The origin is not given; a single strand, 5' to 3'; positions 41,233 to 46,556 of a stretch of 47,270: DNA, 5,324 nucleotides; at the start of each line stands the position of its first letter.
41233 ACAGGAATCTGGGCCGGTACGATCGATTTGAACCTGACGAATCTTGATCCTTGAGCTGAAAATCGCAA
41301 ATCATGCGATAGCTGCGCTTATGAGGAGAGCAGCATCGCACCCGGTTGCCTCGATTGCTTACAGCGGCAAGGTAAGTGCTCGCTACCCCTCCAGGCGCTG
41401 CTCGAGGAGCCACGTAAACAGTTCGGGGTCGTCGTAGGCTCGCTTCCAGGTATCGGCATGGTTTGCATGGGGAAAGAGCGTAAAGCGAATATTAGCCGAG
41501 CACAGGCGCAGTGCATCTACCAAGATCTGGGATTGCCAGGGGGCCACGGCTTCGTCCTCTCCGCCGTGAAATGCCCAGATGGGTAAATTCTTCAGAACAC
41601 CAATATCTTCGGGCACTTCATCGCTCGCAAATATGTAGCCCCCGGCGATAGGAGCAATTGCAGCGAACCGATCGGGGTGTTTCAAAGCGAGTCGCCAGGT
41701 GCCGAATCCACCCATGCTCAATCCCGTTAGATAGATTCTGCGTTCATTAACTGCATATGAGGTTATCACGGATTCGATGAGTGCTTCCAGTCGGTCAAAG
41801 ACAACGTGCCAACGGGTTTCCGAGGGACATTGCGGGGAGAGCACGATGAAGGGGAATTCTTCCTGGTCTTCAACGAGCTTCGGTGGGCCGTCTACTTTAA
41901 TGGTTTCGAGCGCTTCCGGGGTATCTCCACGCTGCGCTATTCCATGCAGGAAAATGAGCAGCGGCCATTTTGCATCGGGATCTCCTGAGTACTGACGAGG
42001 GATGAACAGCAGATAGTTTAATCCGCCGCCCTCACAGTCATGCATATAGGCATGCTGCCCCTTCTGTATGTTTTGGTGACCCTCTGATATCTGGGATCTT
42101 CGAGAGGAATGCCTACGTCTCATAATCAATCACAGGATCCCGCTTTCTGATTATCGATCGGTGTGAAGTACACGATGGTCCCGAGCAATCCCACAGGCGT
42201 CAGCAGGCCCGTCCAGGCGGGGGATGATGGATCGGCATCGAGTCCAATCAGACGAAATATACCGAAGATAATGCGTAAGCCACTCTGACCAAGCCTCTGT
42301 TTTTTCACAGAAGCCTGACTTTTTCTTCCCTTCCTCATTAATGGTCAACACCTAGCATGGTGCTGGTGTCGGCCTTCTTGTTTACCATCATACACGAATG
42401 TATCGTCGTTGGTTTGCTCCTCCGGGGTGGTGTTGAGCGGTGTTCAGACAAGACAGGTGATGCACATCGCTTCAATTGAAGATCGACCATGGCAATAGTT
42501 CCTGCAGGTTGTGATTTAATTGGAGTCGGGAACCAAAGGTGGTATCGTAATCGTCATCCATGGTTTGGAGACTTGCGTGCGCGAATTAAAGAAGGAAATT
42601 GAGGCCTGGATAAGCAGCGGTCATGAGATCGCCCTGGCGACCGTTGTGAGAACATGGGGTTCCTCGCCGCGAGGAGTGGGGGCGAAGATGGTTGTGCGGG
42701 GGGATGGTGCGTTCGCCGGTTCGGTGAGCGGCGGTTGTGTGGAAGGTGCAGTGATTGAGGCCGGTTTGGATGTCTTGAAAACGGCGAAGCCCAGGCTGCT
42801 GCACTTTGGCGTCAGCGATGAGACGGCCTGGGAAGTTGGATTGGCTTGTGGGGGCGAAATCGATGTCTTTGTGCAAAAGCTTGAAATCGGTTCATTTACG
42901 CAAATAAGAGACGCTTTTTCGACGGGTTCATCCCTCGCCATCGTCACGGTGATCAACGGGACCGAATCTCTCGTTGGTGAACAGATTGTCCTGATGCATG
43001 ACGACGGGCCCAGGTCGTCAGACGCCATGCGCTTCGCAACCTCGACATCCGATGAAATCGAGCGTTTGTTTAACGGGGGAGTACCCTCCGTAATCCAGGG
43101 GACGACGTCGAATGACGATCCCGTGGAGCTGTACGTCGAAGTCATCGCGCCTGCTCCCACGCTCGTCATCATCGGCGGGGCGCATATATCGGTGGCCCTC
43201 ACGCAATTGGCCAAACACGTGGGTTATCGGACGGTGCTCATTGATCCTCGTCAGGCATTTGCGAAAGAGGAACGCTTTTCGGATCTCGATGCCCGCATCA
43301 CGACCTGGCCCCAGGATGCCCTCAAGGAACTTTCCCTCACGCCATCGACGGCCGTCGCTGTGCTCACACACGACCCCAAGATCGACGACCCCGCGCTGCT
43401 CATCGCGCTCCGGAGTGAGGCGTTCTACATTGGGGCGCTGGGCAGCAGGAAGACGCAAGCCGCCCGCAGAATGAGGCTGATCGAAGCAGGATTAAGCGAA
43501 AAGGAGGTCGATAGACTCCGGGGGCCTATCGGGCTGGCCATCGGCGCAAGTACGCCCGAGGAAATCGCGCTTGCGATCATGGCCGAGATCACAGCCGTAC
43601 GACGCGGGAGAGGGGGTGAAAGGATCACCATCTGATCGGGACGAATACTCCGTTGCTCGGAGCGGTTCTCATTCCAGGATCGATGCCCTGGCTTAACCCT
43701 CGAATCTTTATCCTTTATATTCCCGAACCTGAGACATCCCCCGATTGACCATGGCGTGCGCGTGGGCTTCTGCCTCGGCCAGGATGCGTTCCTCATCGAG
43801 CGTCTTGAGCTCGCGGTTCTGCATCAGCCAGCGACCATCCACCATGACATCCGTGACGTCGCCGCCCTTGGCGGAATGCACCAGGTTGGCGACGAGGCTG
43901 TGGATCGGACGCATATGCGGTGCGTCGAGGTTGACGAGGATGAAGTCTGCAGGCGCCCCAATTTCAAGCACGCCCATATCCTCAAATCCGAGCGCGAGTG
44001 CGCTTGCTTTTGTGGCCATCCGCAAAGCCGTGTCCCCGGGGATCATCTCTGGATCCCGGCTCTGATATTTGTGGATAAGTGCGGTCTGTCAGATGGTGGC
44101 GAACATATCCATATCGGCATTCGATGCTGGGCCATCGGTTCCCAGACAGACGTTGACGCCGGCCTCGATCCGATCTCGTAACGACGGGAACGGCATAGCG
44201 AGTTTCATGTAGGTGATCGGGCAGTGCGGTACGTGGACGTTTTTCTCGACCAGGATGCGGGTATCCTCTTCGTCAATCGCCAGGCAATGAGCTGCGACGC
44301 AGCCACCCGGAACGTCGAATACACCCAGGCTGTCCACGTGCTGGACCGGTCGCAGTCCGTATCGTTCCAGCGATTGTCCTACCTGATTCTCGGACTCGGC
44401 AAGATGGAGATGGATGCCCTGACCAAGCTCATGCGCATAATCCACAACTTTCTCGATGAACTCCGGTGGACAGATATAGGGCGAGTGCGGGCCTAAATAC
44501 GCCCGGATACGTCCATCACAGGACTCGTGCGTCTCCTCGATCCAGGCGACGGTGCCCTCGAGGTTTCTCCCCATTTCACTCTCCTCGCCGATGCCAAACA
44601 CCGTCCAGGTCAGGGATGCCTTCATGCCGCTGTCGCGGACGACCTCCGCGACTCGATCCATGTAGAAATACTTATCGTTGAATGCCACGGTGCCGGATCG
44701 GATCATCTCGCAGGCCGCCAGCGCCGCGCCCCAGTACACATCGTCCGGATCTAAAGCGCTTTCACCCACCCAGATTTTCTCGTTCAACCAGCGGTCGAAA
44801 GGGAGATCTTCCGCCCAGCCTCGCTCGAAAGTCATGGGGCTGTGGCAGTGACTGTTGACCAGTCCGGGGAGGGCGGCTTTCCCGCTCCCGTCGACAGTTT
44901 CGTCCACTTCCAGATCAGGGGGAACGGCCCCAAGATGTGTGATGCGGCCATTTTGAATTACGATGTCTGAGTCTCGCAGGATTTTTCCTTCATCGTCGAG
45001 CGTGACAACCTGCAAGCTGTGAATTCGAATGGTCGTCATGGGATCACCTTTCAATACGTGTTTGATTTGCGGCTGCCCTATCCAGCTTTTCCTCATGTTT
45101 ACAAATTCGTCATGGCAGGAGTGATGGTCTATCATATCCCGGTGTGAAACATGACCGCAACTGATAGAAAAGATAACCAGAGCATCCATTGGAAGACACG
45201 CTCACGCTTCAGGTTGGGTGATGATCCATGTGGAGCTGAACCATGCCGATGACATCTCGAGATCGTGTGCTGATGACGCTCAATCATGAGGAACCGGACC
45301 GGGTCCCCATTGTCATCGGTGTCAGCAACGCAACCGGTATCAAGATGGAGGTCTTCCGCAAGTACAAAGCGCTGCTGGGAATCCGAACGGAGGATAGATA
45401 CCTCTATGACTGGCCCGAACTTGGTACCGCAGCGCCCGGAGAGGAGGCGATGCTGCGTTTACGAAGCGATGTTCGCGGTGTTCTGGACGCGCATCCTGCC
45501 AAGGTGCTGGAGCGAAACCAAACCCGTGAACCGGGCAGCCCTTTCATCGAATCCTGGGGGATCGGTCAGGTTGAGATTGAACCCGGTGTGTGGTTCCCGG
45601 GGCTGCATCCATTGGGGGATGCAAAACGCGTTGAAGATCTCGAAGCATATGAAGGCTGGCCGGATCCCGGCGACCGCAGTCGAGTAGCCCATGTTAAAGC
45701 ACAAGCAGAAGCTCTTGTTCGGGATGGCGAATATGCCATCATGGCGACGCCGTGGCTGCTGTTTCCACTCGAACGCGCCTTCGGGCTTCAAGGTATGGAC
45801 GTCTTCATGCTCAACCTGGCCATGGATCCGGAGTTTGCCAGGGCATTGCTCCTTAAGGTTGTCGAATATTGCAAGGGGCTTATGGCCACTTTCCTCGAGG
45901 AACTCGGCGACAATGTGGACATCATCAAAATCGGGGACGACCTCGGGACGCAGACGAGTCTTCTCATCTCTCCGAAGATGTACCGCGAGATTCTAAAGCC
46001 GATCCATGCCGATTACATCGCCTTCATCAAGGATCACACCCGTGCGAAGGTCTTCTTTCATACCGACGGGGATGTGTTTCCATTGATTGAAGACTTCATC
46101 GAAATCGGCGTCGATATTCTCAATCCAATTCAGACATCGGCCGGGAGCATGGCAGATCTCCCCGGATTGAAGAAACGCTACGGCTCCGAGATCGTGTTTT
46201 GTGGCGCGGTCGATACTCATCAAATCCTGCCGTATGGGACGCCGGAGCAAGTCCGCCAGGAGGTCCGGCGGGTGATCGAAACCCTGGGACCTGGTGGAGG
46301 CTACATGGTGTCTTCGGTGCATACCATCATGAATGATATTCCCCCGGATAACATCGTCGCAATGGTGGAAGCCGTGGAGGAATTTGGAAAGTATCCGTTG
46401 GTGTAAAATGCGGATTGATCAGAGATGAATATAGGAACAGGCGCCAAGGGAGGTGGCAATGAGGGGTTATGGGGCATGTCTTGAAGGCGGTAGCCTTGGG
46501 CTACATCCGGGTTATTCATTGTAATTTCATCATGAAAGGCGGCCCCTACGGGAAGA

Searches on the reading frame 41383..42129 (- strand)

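Call 34: search_protein_families(library=pfam, proteins=[window:41383-42129:-])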
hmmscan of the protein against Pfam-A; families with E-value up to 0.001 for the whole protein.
window:41383-42129:- (248 aa): 6 families
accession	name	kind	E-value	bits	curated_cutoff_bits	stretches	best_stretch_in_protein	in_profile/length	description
PF00326.27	Peptidase_S9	-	8.9e-11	42.1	22.6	2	113-163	47-97/213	Prolyl oligopeptidase family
PF02230.22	Abhydrolase_2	-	4.1e-08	33.8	23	1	107-225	83-200/217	Phospholipase/Carboxylesterase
PF01738.24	DLH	-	9.6e-08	32.3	21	1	109-225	76-187/217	Dienelactone hydrolase family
PF12146.15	Hydrolase_4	-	2.5e-07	30.7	27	0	109-161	57-107/239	Serine aminopeptidase, S33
PF00756.26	Esterase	-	3.9e-06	27.3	22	1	44-162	15-147/251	Putative esterase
PF00561.26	Abhydrolase_1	-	1.2e-05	25.6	25.8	1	110-163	51-102/245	alpha/beta hydrolase fold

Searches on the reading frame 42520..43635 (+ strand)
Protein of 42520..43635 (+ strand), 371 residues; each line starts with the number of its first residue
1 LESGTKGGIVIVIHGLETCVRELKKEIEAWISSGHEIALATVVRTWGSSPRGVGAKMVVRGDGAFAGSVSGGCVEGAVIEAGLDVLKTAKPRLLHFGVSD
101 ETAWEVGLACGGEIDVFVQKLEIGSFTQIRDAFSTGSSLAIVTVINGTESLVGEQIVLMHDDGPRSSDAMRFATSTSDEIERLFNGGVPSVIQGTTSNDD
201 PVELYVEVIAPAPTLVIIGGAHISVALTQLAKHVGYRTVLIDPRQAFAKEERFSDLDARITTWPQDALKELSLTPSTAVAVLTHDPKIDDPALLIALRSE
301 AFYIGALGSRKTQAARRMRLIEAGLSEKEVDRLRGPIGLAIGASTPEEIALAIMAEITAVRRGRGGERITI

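Call 34: search_protein_families(library=pfam, proteins=[window:42520-43635:+])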
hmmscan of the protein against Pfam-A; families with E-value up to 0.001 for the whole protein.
window:42520-43635:+ (371 aa): 2 families
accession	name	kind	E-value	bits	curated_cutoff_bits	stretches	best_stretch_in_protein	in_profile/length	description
PF13478.12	XdhC_C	-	9.5e-42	142.9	29.7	1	215-357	1-125/125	XdhC Rossmann domain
PF02625.21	XdhC_CoxI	-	1.1e-27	96.1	24.3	1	30-97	1-68/68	XdhC and CoxI family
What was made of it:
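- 42520..43635 (+): XdhC-family Moco-insertion chaperone, the probable accessory factor of the Mo hydroxylase, displaced 23.7 kb in this genome. PF02625 + PF13478 (call 34).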

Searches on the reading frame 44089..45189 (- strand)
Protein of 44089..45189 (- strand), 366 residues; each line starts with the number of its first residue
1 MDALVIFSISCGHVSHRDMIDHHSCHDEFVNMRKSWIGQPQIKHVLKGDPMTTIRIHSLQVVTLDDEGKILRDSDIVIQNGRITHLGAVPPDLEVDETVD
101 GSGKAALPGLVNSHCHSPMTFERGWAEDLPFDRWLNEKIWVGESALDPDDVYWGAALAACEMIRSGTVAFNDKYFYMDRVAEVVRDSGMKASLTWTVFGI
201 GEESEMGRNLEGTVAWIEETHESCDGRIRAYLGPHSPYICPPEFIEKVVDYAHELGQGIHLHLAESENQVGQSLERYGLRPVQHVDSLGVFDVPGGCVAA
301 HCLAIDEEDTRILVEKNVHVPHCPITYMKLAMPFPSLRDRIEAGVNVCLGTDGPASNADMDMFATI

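Call 34: search_protein_families(library=pfam, proteins=[window:44089-45189:-])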
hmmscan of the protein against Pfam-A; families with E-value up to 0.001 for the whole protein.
window:44089-45189:- (366 aa): 2 families
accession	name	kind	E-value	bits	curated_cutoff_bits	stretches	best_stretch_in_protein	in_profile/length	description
PF01979.26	Amidohydro_1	-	5.2e-38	131.6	25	1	106-364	2-262/345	Amidohydrolase family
PF07969.17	Amidohydro_3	-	1.3e-05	25.3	29.7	0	239-355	258-377/472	Amidohydrolase family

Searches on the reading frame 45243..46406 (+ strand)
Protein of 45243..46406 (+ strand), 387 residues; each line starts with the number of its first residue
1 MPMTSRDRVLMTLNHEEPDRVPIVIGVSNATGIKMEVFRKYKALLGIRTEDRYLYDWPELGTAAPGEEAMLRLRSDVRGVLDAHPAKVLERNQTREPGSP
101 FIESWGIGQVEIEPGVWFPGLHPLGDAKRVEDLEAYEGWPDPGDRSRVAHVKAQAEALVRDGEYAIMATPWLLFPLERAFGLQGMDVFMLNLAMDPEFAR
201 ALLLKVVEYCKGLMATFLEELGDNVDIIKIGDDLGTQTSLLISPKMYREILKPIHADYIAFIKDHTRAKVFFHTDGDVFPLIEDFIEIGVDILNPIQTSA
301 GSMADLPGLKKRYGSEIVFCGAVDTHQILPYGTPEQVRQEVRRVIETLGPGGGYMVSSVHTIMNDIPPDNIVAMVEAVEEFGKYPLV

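Call 34: search_protein_families(library=pfam, proteins=[window:45243-46406:+])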
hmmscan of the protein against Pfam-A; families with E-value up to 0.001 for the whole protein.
window:45243-46406:+ (387 aa): 1 family
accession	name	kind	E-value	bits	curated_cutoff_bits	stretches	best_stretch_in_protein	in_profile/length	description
PF01208.23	URO-D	-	8.2e-27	94.6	23.9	1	183-380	160-345/346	Uroporphyrinogen decarboxylase (URO-D)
